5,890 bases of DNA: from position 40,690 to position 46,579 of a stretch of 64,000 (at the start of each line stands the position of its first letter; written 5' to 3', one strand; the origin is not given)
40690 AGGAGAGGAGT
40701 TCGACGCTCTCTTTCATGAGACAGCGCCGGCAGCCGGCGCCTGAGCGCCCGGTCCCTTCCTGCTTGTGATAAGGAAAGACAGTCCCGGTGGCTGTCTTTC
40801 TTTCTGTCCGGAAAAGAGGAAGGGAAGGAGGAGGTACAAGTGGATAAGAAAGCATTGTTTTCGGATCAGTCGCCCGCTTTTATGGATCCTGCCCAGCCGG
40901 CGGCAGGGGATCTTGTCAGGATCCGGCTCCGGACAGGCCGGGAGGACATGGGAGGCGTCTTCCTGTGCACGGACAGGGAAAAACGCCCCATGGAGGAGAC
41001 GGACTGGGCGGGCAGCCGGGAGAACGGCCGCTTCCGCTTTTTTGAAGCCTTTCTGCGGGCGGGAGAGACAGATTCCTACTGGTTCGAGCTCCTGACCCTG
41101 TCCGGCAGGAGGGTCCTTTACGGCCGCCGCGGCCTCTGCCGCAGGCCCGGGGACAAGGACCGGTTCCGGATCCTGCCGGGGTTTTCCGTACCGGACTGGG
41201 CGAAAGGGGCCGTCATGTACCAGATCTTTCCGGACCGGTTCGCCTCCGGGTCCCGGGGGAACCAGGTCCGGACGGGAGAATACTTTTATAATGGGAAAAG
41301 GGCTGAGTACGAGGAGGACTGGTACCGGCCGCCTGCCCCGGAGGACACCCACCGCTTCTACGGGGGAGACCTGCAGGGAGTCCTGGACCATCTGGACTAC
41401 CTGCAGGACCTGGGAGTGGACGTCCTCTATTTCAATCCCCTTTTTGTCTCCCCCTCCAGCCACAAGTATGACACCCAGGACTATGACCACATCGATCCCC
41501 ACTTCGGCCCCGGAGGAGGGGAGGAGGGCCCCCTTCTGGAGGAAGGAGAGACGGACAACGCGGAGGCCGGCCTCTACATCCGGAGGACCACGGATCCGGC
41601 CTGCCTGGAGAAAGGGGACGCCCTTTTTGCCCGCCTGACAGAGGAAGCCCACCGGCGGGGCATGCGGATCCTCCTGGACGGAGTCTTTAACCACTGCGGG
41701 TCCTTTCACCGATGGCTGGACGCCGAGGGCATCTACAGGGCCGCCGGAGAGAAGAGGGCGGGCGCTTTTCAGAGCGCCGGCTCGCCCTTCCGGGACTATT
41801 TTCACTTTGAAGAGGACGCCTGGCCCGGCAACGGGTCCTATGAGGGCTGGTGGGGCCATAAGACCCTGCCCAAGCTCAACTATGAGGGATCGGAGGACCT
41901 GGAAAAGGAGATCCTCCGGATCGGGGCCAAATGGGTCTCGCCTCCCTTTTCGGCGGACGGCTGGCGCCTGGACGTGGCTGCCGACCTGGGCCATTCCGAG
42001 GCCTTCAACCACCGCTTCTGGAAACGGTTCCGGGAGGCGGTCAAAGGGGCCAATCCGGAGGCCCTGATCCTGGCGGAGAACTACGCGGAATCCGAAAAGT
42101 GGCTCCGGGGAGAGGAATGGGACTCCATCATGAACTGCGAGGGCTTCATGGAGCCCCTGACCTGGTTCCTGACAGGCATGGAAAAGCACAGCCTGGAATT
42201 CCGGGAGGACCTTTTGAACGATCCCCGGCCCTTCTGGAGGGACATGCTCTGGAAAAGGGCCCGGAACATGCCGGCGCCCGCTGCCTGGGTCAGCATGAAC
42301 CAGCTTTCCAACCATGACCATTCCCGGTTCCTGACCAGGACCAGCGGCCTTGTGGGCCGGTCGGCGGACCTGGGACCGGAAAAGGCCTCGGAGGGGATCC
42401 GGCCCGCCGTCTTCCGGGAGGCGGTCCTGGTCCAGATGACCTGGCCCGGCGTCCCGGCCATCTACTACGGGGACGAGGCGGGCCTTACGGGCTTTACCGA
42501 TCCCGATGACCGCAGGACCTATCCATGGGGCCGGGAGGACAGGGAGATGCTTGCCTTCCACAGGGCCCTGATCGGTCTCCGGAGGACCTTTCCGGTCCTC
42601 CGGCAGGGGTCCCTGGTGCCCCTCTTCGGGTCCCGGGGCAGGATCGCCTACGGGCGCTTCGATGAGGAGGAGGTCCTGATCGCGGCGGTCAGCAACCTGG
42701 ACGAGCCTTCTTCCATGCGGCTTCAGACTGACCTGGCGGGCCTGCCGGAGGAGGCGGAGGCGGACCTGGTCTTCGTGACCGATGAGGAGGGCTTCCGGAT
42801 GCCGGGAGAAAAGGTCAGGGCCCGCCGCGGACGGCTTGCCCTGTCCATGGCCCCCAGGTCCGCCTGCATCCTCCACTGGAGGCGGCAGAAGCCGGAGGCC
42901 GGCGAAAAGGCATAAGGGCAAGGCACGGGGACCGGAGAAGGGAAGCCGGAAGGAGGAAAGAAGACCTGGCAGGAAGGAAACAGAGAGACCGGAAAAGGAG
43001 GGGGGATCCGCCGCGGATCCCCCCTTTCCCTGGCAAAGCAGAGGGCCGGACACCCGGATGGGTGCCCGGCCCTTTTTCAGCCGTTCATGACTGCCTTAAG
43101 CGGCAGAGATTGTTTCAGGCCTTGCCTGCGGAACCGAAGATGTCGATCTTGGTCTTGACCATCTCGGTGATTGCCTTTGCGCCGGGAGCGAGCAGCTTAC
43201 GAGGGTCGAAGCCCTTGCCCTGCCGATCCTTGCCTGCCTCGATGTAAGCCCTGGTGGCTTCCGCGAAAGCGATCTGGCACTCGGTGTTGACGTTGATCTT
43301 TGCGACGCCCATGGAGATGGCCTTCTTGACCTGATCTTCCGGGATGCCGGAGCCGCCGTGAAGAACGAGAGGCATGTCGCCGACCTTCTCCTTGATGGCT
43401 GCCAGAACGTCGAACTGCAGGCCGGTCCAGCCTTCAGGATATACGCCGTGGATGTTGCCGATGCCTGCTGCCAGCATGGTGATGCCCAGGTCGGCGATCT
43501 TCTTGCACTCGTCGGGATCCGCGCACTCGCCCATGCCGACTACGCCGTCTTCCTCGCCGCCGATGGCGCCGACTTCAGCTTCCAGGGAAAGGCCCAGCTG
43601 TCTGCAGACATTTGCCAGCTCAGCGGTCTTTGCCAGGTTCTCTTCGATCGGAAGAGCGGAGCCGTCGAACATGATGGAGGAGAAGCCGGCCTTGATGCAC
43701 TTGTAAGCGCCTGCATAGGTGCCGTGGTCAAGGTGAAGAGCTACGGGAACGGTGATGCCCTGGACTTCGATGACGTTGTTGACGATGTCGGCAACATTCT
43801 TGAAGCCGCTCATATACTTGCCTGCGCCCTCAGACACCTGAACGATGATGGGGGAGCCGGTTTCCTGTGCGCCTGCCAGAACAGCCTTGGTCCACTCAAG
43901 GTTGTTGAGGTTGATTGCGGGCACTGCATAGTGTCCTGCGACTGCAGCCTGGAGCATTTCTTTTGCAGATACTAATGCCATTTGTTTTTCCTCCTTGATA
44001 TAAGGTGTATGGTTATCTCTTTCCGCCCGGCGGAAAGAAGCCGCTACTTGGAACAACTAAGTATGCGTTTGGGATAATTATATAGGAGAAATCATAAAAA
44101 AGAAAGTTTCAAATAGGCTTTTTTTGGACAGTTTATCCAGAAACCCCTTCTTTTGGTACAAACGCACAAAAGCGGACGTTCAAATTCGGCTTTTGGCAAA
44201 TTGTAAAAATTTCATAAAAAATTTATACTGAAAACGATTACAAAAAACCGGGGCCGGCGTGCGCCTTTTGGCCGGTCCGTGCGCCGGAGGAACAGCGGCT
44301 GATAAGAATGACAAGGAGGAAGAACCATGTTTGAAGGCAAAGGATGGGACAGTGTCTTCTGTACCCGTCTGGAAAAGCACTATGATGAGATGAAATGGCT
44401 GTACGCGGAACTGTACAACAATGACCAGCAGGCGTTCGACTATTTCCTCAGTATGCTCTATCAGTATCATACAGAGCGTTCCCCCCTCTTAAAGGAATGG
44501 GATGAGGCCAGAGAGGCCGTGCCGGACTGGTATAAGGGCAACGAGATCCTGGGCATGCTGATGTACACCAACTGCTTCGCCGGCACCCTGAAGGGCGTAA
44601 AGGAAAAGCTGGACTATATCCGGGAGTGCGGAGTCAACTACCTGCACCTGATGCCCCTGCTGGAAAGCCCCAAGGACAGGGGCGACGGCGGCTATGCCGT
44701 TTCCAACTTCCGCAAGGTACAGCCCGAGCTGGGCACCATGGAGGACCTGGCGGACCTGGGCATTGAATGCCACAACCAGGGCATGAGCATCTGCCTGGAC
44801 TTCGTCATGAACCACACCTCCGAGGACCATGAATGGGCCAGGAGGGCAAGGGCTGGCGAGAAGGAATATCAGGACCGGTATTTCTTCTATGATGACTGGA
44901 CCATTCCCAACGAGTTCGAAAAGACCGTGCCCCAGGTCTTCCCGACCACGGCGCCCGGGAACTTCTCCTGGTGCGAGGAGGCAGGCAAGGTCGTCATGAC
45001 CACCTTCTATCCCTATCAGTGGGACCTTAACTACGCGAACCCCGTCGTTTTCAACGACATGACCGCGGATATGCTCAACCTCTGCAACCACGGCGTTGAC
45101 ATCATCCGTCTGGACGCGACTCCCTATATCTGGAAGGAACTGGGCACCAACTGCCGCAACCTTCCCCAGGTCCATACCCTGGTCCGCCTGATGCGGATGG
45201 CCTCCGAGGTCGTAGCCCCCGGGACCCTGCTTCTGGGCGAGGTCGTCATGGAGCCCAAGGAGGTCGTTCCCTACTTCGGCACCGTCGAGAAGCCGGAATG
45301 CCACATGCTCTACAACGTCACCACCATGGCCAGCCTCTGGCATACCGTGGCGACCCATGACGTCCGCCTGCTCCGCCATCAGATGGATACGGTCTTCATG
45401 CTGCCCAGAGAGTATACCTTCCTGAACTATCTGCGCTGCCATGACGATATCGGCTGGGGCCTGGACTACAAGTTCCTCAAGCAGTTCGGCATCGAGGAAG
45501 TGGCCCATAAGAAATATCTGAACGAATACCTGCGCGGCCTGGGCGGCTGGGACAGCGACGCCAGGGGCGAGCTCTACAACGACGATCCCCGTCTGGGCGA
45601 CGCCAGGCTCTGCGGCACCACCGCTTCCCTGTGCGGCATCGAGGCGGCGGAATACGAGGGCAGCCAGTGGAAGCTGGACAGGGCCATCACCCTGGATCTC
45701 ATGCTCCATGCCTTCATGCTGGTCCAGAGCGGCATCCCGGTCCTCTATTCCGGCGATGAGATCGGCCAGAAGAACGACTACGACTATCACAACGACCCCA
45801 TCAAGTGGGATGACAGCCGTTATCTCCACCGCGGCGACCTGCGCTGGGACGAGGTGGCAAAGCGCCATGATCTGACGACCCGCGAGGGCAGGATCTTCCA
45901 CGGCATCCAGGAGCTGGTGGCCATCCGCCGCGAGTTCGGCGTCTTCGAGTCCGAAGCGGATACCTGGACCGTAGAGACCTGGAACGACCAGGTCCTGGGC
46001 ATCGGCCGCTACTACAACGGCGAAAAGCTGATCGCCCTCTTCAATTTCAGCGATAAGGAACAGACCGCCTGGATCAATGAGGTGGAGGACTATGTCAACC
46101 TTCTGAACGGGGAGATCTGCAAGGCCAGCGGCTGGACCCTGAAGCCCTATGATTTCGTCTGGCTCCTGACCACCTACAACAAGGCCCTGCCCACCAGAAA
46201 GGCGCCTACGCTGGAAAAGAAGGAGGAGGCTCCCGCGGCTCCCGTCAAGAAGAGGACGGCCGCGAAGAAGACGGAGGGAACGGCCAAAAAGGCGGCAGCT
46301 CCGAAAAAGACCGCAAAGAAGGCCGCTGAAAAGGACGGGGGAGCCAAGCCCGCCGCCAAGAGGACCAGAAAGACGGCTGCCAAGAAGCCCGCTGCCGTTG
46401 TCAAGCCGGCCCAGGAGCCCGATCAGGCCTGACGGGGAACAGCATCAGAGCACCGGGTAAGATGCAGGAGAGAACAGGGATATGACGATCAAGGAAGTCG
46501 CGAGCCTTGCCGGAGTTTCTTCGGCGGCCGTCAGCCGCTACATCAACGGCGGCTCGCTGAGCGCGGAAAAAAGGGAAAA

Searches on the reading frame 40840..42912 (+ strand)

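Call 25: search_protein_families(library=pfam, proteins=[window:40840-42912:+], max_evalue=0.00001)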
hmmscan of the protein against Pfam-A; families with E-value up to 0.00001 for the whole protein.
window:40840-42912:+ (691 aa): 1 family
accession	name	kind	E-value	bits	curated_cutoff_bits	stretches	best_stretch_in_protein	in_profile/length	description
PF00128.31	Alpha-amylase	-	2e-51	176.1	22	2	263-553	69-360/446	Alpha amylase, catalytic domain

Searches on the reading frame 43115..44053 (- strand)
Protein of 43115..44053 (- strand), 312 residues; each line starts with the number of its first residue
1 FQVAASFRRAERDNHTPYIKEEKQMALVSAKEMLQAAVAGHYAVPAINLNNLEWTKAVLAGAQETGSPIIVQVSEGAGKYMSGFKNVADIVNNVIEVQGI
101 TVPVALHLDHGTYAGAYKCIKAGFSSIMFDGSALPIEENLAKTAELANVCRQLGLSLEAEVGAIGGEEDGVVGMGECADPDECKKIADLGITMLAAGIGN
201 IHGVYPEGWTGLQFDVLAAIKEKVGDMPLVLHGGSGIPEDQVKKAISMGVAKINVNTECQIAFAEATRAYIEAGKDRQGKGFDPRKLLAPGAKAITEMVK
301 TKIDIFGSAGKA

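Call 25: search_protein_families(library=pfam, proteins=[window:43115-44053:-], max_evalue=0.00001)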
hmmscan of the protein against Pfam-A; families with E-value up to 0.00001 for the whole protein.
window:43115-44053:- (312 aa): 1 family
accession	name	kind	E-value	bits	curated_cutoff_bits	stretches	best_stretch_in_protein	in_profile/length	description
PF01116.26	F_bP_aldolase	-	3.5e-98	329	25.5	1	28-311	1-277/277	Fructose-bisphosphate aldolase class-II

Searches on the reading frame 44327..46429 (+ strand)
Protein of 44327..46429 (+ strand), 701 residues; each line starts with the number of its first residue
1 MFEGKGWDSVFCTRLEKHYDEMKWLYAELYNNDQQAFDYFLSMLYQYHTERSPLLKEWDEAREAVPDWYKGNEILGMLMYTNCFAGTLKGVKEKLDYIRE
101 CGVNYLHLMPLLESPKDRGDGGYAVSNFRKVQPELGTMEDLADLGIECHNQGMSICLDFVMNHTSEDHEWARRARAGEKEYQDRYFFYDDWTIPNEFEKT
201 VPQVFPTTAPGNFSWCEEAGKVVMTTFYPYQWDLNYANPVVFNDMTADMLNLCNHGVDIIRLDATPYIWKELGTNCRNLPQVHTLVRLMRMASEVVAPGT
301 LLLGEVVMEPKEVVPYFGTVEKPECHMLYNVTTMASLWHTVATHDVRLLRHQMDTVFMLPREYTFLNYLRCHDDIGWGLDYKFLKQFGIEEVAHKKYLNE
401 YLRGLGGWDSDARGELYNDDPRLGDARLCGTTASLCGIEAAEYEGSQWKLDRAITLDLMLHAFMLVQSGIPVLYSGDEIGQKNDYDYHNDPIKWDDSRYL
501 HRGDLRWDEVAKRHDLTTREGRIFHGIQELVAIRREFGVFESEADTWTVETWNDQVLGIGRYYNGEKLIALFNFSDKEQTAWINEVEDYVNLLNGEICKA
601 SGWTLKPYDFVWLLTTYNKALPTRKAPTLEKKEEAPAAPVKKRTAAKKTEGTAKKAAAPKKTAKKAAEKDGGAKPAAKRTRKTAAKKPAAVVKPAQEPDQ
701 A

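Call 25: search_protein_families(library=pfam, proteins=[window:44327-46429:+], max_evalue=0.00001)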
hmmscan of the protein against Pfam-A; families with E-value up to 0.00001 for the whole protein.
window:44327-46429:+ (701 aa): 2 families
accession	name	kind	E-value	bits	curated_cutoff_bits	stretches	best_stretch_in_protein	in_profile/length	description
PF00128.31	Alpha-amylase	-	2.5e-49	169.2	22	1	85-338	15-273/446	Alpha amylase, catalytic domain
PF08533.16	Glyco_hydro_42C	-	1.2e-06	28.6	21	0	565-609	11-52/58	Beta-galactosidase C-terminal domain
